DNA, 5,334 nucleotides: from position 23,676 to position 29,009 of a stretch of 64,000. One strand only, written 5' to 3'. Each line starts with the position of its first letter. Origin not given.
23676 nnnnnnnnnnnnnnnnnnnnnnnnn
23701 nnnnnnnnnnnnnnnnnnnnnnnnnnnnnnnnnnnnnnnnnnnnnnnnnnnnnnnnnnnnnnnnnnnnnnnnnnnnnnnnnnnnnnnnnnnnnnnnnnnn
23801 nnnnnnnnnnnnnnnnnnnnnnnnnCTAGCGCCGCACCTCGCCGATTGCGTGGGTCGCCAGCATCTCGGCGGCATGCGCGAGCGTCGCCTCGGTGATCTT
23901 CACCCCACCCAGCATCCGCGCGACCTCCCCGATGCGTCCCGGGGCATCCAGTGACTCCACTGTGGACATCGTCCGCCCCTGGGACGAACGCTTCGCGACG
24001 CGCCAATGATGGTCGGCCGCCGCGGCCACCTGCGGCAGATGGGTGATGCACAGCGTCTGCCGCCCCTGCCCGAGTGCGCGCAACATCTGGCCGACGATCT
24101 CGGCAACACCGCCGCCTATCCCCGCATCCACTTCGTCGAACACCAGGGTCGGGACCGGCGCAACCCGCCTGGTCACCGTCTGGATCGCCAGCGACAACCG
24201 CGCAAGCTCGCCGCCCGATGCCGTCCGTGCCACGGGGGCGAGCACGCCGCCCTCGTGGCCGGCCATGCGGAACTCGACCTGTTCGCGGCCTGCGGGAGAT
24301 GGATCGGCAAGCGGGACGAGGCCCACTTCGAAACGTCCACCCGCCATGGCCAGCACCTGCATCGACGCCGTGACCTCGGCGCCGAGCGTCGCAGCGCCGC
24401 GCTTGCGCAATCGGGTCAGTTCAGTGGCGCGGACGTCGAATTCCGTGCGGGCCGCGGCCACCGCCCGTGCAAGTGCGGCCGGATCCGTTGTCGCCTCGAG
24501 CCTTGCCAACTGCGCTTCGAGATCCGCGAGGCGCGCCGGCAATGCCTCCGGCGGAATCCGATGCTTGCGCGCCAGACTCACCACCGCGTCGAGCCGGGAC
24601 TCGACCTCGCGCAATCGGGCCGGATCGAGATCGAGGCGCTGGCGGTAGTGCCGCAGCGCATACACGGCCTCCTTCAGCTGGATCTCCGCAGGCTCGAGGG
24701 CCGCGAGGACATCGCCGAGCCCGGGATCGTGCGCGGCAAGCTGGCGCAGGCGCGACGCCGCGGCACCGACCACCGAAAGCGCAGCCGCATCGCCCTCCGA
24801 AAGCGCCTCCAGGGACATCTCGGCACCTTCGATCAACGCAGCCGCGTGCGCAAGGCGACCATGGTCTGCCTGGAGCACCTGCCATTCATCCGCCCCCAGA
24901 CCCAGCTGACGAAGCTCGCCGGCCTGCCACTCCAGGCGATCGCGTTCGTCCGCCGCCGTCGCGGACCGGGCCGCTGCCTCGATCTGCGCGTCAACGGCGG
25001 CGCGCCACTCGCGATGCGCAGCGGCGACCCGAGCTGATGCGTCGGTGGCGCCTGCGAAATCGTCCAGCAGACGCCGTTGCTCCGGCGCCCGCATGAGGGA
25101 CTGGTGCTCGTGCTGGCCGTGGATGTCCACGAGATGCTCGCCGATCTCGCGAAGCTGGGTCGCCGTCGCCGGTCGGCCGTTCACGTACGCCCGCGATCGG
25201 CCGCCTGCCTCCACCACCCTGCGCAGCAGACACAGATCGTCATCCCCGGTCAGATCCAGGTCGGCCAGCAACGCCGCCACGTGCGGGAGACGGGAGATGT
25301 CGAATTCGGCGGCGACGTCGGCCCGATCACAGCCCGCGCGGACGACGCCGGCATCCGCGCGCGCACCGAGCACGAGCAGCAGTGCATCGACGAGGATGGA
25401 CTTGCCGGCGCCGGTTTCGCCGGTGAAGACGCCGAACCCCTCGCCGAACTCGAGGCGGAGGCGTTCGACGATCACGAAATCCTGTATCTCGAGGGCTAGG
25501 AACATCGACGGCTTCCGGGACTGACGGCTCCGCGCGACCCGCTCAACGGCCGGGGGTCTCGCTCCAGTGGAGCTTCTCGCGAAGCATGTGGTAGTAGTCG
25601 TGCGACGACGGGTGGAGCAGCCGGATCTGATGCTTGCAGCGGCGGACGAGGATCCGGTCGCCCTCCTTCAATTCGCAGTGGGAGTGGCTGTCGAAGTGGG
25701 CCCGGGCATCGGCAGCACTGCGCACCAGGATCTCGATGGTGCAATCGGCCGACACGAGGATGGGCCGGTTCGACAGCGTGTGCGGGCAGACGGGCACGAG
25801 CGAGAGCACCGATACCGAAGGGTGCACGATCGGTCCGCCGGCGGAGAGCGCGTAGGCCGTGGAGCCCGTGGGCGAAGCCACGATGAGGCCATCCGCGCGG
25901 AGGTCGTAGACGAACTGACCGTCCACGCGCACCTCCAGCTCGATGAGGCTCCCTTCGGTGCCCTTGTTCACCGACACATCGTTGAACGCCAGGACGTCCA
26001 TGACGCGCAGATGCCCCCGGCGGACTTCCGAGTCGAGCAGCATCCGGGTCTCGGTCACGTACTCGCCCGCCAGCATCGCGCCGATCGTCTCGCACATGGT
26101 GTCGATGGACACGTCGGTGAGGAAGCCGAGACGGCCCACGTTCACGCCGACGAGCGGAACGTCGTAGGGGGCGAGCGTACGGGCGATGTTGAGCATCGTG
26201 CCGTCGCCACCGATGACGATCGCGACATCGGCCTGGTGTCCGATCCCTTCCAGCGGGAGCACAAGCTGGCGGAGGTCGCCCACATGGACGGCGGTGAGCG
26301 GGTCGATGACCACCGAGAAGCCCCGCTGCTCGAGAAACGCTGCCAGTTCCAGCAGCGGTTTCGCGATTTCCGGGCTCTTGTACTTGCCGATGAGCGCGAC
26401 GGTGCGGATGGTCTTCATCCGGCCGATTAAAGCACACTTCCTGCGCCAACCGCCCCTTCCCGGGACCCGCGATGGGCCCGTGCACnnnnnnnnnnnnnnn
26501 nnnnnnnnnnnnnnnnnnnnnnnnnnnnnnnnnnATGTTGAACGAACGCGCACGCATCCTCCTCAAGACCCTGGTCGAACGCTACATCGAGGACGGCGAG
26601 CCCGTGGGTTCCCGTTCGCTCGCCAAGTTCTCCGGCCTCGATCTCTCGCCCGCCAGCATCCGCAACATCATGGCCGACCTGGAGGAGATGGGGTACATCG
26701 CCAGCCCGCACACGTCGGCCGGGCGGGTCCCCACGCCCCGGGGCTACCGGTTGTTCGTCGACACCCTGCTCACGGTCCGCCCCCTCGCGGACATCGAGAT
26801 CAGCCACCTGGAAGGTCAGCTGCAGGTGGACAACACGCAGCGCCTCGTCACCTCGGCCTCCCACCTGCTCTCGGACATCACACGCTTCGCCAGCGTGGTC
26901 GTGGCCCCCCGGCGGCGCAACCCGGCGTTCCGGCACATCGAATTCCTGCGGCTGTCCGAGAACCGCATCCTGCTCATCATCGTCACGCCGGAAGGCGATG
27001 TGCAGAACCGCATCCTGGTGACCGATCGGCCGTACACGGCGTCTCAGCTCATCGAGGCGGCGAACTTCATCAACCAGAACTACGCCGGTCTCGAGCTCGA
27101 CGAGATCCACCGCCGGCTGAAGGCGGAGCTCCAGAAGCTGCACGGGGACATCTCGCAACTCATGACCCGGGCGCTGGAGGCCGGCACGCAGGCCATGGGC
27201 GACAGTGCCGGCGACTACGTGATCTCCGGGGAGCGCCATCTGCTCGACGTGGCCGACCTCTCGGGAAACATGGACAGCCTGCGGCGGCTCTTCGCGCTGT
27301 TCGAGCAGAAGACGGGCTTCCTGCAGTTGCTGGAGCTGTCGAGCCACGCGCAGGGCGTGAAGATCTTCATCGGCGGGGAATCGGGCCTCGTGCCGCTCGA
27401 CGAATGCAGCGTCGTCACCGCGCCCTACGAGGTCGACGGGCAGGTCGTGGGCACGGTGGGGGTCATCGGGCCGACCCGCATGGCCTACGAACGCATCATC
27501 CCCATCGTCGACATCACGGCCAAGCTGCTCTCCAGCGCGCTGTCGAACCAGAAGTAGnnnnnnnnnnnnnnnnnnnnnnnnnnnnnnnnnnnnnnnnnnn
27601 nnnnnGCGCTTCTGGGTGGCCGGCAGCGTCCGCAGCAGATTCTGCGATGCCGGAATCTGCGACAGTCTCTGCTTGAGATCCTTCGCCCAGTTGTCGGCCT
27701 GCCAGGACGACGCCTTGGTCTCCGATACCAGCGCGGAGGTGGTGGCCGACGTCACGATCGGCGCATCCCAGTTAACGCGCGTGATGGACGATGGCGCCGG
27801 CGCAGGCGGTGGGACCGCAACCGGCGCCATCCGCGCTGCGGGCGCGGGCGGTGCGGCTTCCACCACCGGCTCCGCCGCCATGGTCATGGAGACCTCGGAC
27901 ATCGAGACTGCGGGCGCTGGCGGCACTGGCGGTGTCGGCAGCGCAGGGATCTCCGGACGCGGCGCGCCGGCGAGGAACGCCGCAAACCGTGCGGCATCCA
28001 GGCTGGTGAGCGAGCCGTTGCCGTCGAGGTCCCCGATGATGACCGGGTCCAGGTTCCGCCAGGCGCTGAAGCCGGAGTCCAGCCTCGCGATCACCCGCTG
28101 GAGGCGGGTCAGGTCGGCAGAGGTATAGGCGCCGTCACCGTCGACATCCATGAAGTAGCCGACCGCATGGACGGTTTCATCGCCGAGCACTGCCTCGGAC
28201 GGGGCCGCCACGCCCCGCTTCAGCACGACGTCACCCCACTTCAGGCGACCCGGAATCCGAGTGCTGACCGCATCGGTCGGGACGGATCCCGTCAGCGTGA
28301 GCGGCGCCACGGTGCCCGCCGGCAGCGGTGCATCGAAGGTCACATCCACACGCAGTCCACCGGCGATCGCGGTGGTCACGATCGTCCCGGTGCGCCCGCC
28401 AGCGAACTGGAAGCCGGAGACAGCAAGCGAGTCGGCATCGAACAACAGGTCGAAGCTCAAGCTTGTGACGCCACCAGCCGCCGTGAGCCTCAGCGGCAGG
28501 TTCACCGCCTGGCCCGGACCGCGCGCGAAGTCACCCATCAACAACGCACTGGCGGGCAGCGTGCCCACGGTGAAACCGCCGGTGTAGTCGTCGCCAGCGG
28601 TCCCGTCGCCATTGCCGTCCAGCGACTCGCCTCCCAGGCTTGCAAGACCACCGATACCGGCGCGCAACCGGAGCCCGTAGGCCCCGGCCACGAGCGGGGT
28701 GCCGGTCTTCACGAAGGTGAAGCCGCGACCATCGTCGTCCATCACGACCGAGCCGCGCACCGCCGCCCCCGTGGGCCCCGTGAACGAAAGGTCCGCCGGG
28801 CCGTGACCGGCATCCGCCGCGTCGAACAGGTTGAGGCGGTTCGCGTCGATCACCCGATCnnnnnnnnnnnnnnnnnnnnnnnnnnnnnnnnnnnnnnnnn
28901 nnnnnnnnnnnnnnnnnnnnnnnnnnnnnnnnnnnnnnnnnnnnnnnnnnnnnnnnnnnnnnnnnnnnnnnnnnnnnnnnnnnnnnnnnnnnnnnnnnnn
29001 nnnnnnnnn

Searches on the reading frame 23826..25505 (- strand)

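Call 16: search_protein_families(library=pfam, proteins=[window:23826-25505:-], max_evalue=0.001)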
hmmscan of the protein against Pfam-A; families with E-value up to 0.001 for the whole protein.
window:23826-25505:- (559 aa): 4 families
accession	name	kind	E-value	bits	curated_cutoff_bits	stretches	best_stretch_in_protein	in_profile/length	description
PF02463.25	SMC_N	-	5e-17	62.5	40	1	5-507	5-215/220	RecF/RecN/SMC N terminal domain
PF13476.12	AAA_23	-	2.4e-07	32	27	1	5-50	2-47/201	AAA domain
PF13555.12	AAA_29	-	0.00012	22.2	27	1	23-49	23-49/61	P-loop containing region of AAA domain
PF13401.12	AAA_22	-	0.00013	22.7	27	0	20-68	3-45/130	AAA domain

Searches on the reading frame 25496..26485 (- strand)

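Call 16: search_protein_families(library=pfam, proteins=[window:25496-26485:-], max_evalue=0.001)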
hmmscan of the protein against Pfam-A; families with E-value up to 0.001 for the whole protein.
window:25496-26485:- (329 aa): 0 families

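Call 49: search_protein_families(library=pfam, proteins=[window:25543-26418:-], max_evalue=0.001)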
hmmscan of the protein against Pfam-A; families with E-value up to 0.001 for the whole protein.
window:25543-26418:- (291 aa): 2 families
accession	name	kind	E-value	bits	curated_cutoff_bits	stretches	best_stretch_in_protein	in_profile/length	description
PF20143.4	NAD_kinase_C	-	6.4e-36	123.3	23.7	1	146-268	2-124/126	ATP-NAD kinase C-terminal domain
PF01513.26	NAD_kinase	-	4.9e-19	69.4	25.5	1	9-120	3-130/130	ATP-NAD kinase N-terminal domain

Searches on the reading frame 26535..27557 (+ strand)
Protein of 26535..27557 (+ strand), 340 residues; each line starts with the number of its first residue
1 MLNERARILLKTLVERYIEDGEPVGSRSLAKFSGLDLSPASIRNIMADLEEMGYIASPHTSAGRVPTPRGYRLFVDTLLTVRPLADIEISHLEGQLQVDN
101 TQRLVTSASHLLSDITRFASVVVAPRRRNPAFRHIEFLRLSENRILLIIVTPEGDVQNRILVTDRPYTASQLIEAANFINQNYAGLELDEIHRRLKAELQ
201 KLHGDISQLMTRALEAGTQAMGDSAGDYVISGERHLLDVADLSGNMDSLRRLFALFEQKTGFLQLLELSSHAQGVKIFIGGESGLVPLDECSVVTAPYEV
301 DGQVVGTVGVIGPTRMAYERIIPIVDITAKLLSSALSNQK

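Call 49: search_protein_families(library=pfam, proteins=[window:26535-27557:+], max_evalue=0.001)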
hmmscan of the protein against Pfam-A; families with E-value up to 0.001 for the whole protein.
window:26535-27557:+ (340 aa): 2 families
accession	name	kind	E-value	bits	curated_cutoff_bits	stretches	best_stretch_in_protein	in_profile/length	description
PF01628.27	HrcA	-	2.9e-65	220.7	22.2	1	103-322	2-215/215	HrcA protein C terminal domain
PF03444.21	HrcA_DNA-bdg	-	5.2e-05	23.3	21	1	2-72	2-71/79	Winged helix-turn-helix transcription repressor, HrcA DNA-binding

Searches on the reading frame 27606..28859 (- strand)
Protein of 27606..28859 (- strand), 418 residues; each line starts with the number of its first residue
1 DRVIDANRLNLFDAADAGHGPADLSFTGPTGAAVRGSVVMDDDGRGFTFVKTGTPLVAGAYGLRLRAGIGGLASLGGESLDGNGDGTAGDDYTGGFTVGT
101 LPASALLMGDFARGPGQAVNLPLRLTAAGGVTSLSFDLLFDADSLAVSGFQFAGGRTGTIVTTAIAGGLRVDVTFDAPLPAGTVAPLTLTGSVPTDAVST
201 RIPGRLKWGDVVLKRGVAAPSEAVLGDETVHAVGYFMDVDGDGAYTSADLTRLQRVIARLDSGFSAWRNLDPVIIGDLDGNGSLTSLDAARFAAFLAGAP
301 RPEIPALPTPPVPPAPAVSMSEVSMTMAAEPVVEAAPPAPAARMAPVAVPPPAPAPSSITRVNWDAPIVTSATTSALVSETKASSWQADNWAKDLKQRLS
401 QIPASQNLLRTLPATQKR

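Call 75: search_protein_families(library=pfam, proteins=[window:27606-28859:-], max_evalue=1)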
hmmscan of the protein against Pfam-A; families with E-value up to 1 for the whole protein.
window:27606-28859:- (418 aa): 1 family
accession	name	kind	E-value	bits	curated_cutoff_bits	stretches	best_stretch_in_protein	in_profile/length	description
PF00404.24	Dockerin_1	-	4.4e-06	27.2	22.9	1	232-256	31-55/57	Dockerin type I domain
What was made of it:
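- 27957..28148 (-): Dockerin type I near the C-terminus (context). Dockerin_1 scores 27.2 bits against GA 22.9 (call 75).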
